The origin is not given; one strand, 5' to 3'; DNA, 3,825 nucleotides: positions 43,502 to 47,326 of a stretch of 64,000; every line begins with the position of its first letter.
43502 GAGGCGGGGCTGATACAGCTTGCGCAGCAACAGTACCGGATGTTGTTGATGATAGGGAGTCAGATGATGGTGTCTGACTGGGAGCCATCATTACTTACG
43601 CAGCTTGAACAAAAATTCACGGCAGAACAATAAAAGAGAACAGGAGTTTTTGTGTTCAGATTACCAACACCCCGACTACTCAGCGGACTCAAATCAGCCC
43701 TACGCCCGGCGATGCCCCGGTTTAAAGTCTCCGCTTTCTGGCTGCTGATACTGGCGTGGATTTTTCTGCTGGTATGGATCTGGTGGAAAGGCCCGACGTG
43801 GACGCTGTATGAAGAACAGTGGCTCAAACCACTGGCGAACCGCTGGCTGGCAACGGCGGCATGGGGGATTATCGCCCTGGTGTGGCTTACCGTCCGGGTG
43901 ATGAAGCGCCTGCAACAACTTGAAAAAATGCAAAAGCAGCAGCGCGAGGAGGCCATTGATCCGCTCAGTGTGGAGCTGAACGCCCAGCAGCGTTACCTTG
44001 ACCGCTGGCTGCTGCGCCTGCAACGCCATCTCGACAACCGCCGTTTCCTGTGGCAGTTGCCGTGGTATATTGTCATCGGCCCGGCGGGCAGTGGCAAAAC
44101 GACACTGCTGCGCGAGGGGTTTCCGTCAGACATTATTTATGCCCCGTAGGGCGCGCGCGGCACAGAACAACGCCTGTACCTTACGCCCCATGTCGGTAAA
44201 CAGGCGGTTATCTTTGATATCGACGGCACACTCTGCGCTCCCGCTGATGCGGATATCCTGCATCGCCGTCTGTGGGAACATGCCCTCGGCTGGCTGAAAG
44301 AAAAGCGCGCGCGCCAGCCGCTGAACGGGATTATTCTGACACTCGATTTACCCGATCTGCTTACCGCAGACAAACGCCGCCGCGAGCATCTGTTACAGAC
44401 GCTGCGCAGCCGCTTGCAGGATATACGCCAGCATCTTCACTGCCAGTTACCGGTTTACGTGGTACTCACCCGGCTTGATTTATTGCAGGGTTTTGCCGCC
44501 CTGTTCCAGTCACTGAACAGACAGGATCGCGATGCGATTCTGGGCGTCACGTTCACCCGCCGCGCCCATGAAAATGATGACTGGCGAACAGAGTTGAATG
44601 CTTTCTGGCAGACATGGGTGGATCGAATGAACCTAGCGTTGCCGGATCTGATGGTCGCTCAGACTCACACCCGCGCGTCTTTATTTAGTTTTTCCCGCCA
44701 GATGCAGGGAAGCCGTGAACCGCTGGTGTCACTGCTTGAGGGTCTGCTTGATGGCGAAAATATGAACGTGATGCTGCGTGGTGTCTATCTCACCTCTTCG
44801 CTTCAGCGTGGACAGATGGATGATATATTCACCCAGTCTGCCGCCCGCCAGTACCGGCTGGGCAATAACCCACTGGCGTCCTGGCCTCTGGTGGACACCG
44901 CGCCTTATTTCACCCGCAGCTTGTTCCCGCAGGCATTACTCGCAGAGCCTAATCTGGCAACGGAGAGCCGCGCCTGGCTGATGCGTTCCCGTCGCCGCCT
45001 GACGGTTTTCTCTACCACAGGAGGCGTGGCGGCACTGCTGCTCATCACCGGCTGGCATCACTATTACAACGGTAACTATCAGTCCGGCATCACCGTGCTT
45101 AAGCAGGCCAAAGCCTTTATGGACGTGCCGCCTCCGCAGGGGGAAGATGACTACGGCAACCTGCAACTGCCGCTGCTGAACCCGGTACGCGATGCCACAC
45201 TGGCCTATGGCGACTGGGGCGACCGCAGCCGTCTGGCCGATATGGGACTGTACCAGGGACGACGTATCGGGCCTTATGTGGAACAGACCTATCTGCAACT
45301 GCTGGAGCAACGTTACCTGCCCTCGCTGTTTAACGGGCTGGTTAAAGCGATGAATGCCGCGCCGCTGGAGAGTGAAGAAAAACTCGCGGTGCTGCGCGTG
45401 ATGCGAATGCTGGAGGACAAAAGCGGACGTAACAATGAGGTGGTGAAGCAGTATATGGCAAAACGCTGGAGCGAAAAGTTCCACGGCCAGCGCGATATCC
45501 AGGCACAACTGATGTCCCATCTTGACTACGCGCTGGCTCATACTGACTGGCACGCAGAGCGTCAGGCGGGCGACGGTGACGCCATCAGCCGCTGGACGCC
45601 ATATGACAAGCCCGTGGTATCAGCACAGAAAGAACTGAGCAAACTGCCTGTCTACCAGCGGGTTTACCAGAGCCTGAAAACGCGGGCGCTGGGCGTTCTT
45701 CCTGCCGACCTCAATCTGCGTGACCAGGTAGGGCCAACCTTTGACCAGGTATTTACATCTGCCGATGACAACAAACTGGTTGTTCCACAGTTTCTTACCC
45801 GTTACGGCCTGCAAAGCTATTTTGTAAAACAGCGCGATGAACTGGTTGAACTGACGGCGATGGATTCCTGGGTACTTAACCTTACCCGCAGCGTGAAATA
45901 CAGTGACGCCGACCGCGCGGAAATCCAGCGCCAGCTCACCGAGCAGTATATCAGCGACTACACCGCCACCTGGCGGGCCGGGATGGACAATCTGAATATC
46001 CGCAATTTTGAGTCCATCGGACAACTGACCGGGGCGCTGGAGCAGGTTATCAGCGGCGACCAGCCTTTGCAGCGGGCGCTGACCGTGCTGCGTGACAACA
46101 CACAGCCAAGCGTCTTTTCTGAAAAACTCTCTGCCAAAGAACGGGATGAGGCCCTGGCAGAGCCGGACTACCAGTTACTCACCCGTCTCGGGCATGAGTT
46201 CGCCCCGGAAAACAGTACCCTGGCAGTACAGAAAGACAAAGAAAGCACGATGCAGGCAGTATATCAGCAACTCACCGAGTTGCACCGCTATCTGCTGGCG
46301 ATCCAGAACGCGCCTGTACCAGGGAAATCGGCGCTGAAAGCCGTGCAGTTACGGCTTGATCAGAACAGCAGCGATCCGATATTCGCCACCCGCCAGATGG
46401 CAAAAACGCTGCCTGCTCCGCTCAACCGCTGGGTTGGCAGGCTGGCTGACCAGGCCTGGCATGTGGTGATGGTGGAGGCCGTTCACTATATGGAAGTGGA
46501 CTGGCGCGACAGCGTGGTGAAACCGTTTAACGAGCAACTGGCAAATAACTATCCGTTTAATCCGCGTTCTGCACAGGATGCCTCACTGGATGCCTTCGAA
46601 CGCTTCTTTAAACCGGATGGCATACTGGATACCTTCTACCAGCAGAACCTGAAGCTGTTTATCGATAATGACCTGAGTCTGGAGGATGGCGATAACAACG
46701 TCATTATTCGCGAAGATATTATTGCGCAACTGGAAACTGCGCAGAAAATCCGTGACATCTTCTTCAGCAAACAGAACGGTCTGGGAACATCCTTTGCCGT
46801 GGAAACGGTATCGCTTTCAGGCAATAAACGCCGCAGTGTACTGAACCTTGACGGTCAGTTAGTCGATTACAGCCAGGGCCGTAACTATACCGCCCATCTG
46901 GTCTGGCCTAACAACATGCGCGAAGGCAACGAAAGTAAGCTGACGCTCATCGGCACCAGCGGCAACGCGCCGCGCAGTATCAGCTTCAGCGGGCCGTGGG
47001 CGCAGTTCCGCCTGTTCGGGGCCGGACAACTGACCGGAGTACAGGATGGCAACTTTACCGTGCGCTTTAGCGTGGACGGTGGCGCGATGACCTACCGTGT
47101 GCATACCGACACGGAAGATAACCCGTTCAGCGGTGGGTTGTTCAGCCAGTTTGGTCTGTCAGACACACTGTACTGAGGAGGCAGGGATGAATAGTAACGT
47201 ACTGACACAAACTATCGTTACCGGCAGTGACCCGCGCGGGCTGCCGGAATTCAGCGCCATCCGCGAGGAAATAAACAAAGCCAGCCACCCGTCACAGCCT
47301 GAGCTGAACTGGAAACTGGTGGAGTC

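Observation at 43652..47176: In-frame amber stop codon inside the T6SS membrane-complex gene tssM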

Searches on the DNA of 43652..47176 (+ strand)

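Call 4: search_dna_similar(query=window:43652-47176:+, collection=ecoli_genomes, mode=near, max_rows=40, rows=spread)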
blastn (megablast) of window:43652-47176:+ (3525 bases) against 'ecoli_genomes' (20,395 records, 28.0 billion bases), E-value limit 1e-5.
Records with a match: 2702; places in all: 2704; records where one place covers at least 80% of the query: 2269.
Genomes with a match: 2702 of 5426; with a place that covers at least 80% of the query: 2269. Places per genome that has any: lowest 1, median 1, highest 2. On chromosomes: 2702 places; on plasmids: 2.
Best place of each record, by identity: >=99% 65; 95-99% 2603; 90-95% 5; 80-90% 29.
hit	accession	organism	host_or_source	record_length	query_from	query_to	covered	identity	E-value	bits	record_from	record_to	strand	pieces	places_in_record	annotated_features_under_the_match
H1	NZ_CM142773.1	Escherichia coli strain GPEC1446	chicken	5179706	1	3525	100%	99.9%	0e+0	6499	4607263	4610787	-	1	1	tssM: type VI secretion system membrane subunit TssM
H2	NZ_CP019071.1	Escherichia coli strain CRE1493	Homo sapiens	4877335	1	3525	100%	98.3%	0e+0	6172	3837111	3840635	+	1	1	tssM: type VI secretion system membrane subunit TssM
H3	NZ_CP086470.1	Escherichia coli strain Ec-050-T20-ESBL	Homo sapiens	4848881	1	3525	100%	98.3%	0e+0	6172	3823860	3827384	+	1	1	tssM: type VI secretion system membrane subunit TssM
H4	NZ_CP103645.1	Escherichia coli strain 961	Homo sapiens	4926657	1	3525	100%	98.3%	0e+0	6172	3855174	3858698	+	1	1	tssM: type VI secretion system membrane subunit TssM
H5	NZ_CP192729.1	Escherichia coli strain EC7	Homosapiens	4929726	1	3525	100%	98.3%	0e+0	6172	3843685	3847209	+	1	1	tssM: type VI secretion system membrane subunit TssM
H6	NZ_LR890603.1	Escherichia coli strain MSB1_8G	Homo sapiens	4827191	1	3525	100%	98.3%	0e+0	6172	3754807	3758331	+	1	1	tssM: type VI secretion system membrane subunit TssM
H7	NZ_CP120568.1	Escherichia coli strain 582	Homo sapiens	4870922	1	3525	100%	98.2%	0e+0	6167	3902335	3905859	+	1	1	tssM: type VI secretion system membrane subunit TssM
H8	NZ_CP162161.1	Escherichia coli strain STS63-2-E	Pre-washed mixed salad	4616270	1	3523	100%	98.3%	0e+0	6168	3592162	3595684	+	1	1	tssM: type VI secretion system membrane subunit TssM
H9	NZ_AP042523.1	Escherichia coli strain OkiPb01685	bovine feces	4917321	1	3525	100%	98.2%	0e+0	6161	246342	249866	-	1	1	tssM: type VI secretion system membrane subunit TssM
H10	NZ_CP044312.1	Escherichia coli strain RM13745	missing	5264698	1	3525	100%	98.2%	0e+0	6156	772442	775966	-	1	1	tssM: type VI secretion system membrane subunit TssM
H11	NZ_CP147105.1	Escherichia coli strain KKa014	river water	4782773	1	3525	100%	98.2%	0e+0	6156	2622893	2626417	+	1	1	tssM: type VI secretion system membrane subunit TssM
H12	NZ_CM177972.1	Escherichia coli strain M24FEP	Gallus gallus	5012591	1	3525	100%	98.2%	0e+0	6156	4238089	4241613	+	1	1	tssM: type VI secretion system membrane subunit TssM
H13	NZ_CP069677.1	Escherichia coli O126:H45 strain MIN10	Homo sapiens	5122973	1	3525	100%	98.2%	0e+0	6150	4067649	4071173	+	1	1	tssM: type VI secretion system membrane subunit TssM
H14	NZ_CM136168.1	Escherichia coli strain PRO_A-1422-6M-A_ESBL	Homo sapiens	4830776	1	3525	100%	98.2%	0e+0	6150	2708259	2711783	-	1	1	tssM: type VI secretion system membrane subunit TssM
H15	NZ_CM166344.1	Escherichia coli strain CH4804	Homo sapiens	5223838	1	3525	100%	98.1%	0e+0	6144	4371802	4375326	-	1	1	tssM: type VI secretion system membrane subunit TssM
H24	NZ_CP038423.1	Escherichia coli O157:H7 strain 7409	bovine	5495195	1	3525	100%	97.7%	0e+0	6087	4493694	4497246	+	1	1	tssM: type VI secretion system membrane subunit TssM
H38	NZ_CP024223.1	Escherichia coli O169:H41 strain 2014EL-1345-2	missing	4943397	2214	3525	37%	99.5%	0e+0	2383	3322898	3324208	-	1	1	type VI secretion IcmF C-terminal domain-containing protein | RHS repeat-associated core domain-containing protein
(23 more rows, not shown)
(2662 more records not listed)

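Call 6: search_dna_similar(query=window:43652-47176:+, collection=ecoli_genomes, mode=near, max_rows=60, rows=best)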
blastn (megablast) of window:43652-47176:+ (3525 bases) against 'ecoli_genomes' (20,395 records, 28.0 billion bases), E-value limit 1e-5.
Records with a match: 2702; places in all: 2704; records where one place covers at least 80% of the query: 2269.
Genomes with a match: 2702 of 5426; with a place that covers at least 80% of the query: 2269. Places per genome that has any: lowest 1, median 1, highest 2. On chromosomes: 2702 places; on plasmids: 2.
Best place of each record, by identity: >=99% 65; 95-99% 2603; 90-95% 5; 80-90% 29.
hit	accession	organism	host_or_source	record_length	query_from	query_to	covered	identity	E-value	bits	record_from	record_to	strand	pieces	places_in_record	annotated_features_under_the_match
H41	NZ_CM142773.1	Escherichia coli strain GPEC1446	chicken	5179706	1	3525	100%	99.9%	0e+0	6499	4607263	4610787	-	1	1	tssM: type VI secretion system membrane subunit TssM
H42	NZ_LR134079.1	Escherichia coli strain NCTC9112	missing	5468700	1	3525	100%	99.9%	0e+0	6499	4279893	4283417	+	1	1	tssM: type VI secretion system membrane subunit TssM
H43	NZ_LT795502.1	Escherichia coli strain KV7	Sus scrofa domestica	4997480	1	3525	100%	99.9%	0e+0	6499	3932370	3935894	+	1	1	tssM: type VI secretion system membrane subunit TssM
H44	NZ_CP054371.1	Escherichia coli strain SCU-316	Homo sapiens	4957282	1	3525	100%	99.9%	0e+0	6493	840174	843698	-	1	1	tssM: type VI secretion system membrane subunit TssM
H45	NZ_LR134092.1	Escherichia coli strain NCTC10444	Calf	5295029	1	3525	100%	99.9%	0e+0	6493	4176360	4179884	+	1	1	tssM: type VI secretion system membrane subunit TssM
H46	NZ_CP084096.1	Escherichia coli O78 strain 3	Homo sapiens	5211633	1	3525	100%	99.9%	0e+0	6482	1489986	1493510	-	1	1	tssM: type VI secretion system membrane subunit TssM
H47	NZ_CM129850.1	Escherichia coli strain TB06051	fresh water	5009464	1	3525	100%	99.7%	0e+0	6460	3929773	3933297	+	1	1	tssM: type VI secretion system membrane subunit TssM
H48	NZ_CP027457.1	Escherichia coli strain 88-3493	missing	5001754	1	3525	100%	99.6%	0e+0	6427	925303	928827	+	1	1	tssM: type VI secretion system membrane subunit TssM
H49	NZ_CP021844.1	Escherichia coli strain EC1515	Homo sapiens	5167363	1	3525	100%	99.1%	0e+0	6344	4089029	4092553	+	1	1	tssM: type VI secretion system membrane subunit TssM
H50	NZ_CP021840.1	Escherichia coli strain EC974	Homo sapiens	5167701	1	3525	100%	99.1%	0e+0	6344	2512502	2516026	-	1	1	tssM: type VI secretion system membrane subunit TssM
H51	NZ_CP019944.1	Escherichia coli strain DSM 103246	chicken carcass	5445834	1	3525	100%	99.1%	0e+0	6344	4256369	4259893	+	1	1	tssM: type VI secretion system membrane subunit TssM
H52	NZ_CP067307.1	Escherichia coli strain ABW_A19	waste water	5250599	1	3525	100%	99.1%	0e+0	6344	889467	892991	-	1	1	tssM: type VI secretion system membrane subunit TssM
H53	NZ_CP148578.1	Escherichia coli strain Z1322HEC0005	Homo sapiens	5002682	1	3525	100%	99.1%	0e+0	6344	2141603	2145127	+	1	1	tssM: type VI secretion system membrane subunit TssM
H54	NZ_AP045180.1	Escherichia coli strain JNEC-KY204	Homo sapiens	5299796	1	3525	100%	99.1%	0e+0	6344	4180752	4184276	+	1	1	tssM: type VI secretion system membrane subunit TssM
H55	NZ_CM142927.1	Escherichia coli strain UCPROB-002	Homo sapiens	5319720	1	3525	100%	99.1%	0e+0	6344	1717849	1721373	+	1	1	tssM: type VI secretion system membrane subunit TssM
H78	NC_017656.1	Escherichia coli O55:H7 str. RM12579 strain RM12579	Homo sapiens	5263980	1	3525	100%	98.6%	0e+0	6228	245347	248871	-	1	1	tssM: type VI secretion system membrane subunit TssM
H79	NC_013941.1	Escherichia coli O55:H7 str. CB9615 strain CB9615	Homo sapiens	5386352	1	3525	100%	98.6%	0e+0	6228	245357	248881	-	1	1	tssM: type VI secretion system membrane subunit TssM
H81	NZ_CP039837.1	Escherichia coli O55:H7 strain USDA5905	Food (meat)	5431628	1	3525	100%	98.6%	0e+0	6228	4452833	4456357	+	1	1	tssM: type VI secretion system membrane subunit TssM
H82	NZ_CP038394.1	Escherichia coli O55:H7 strain DEC5A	Homo sapiens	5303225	1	3525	100%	98.6%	0e+0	6228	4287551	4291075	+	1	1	tssM: type VI secretion system membrane subunit TssM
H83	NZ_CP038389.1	Escherichia coli O55:H7 strain DEC5B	Homo sapiens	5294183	1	3525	100%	98.6%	0e+0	6228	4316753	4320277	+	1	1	tssM: type VI secretion system membrane subunit TssM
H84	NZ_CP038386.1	Escherichia coli O55:H7 strain DEC5D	Homo sapiens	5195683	1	3525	100%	98.6%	0e+0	6228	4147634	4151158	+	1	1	tssM: type VI secretion system membrane subunit TssM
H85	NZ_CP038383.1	Escherichia coli O55:H7 strain DEC5E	Homo sapiens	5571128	1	3525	100%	98.6%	0e+0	6228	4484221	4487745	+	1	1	tssM: type VI secretion system membrane subunit TssM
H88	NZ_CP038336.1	Escherichia coli O157:H7 strain LSU61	Deer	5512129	1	3525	100%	98.5%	0e+0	6222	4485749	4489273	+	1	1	tssM: type VI secretion system membrane subunit TssM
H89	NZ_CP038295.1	Escherichia coli O55:H7 strain TB182A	Homo sapiens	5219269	1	3525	100%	98.5%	0e+0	6222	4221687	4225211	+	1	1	tssM: type VI secretion system membrane subunit TssM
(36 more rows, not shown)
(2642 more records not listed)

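Call 7: get_annotated_region(hit=H41, flank=3000)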
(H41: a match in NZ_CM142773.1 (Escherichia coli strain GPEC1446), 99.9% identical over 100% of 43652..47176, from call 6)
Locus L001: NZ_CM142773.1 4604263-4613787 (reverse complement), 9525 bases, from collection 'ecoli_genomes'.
description: Escherichia coli strain GPEC1446 chromosome, whole genome shotgun sequence
organism: Escherichia coli strain GPEC1446 (NCBI taxid 562)
replicon: chromosome; assembly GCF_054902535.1
host: -; source: chicken; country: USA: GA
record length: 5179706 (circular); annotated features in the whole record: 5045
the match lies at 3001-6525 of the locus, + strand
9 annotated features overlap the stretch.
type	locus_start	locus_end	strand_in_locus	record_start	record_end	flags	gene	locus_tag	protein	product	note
CDS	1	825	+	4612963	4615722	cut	tssH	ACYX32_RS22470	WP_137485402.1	type VI secretion system ATPase TssH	-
CDS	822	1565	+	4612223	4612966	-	vasI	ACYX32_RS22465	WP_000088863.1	type VI secretion system-associated protein VasI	-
CDS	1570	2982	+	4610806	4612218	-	tssA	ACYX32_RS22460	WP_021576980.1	type VI secretion system protein TssA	-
CDS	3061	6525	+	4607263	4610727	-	tssM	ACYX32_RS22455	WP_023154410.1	type VI secretion system membrane subunit TssM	-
CDS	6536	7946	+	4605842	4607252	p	-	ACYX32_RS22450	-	VasL domain-containing protein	frameshifted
CDS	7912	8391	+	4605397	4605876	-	-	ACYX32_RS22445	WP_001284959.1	Hcp family type VI secretion system effector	-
CDS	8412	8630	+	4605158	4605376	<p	-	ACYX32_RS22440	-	hypothetical protein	incomplete; partial in the middle of a contig; missing C-terminus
CDS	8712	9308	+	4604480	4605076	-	-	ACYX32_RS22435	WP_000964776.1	hypothetical protein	-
CDS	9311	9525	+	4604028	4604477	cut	-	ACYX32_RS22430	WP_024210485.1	lysozyme inhibitor LprI family protein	-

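Call 8: get_annotated_region(hit=H42, flank=500)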
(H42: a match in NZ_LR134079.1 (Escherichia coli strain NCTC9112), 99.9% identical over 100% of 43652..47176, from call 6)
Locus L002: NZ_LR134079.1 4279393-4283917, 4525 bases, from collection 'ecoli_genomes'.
description: Escherichia coli strain NCTC9112 chromosome 1, complete sequence
organism: Escherichia coli strain NCTC9112 (NCBI taxid 562)
replicon: chromosome; assembly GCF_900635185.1
host: missing; source: not available: to be reported later; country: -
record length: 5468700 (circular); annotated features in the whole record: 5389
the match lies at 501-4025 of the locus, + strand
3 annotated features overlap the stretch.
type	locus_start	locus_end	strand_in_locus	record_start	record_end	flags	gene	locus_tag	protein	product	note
CDS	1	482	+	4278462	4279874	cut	tssA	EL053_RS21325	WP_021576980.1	type VI secretion system protein TssA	-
CDS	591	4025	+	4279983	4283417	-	tssM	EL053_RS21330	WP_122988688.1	type VI secretion system membrane subunit TssM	-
CDS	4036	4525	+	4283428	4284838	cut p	-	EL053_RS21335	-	VasL domain-containing protein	frameshifted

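Call 9: get_annotated_region(hit=H43, flank=500)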
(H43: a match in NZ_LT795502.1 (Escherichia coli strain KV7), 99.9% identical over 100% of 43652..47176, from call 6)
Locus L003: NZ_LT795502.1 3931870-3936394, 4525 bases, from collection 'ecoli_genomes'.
description: Escherichia coli strain KV7 isolate KV7 chromosome I
organism: Escherichia coli strain KV7 (NCBI taxid 562)
replicon: chromosome; assembly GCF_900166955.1
host: Sus scrofa domestica; source: pig feces; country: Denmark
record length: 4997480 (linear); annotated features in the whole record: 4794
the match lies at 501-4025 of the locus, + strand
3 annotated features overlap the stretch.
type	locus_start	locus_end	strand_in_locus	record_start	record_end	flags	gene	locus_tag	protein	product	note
CDS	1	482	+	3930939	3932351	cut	tssA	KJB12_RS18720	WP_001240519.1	type VI secretion system protein TssA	-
CDS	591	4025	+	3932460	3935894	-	tssM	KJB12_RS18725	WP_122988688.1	type VI secretion system membrane subunit TssM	-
CDS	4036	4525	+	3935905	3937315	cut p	-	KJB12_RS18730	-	VasL domain-containing protein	frameshifted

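Call 10: get_annotated_region(hit=H44, flank=500)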
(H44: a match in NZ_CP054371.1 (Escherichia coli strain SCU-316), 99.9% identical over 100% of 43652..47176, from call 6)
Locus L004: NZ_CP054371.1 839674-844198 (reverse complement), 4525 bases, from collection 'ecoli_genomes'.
description: Escherichia coli strain SCU-316 chromosome, complete genome
organism: Escherichia coli strain SCU-316 (NCBI taxid 562)
replicon: chromosome; assembly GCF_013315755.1
host: Homo sapiens; source: rectal swab from healthy college student; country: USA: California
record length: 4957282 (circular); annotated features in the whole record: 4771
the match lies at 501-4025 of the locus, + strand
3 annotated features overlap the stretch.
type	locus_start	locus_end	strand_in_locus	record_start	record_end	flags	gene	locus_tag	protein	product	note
CDS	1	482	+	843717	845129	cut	tssA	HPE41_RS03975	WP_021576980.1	type VI secretion system protein TssA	-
CDS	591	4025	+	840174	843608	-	tssM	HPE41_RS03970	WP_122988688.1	type VI secretion system membrane subunit TssM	-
CDS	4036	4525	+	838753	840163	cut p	-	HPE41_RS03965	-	VasL domain-containing protein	frameshifted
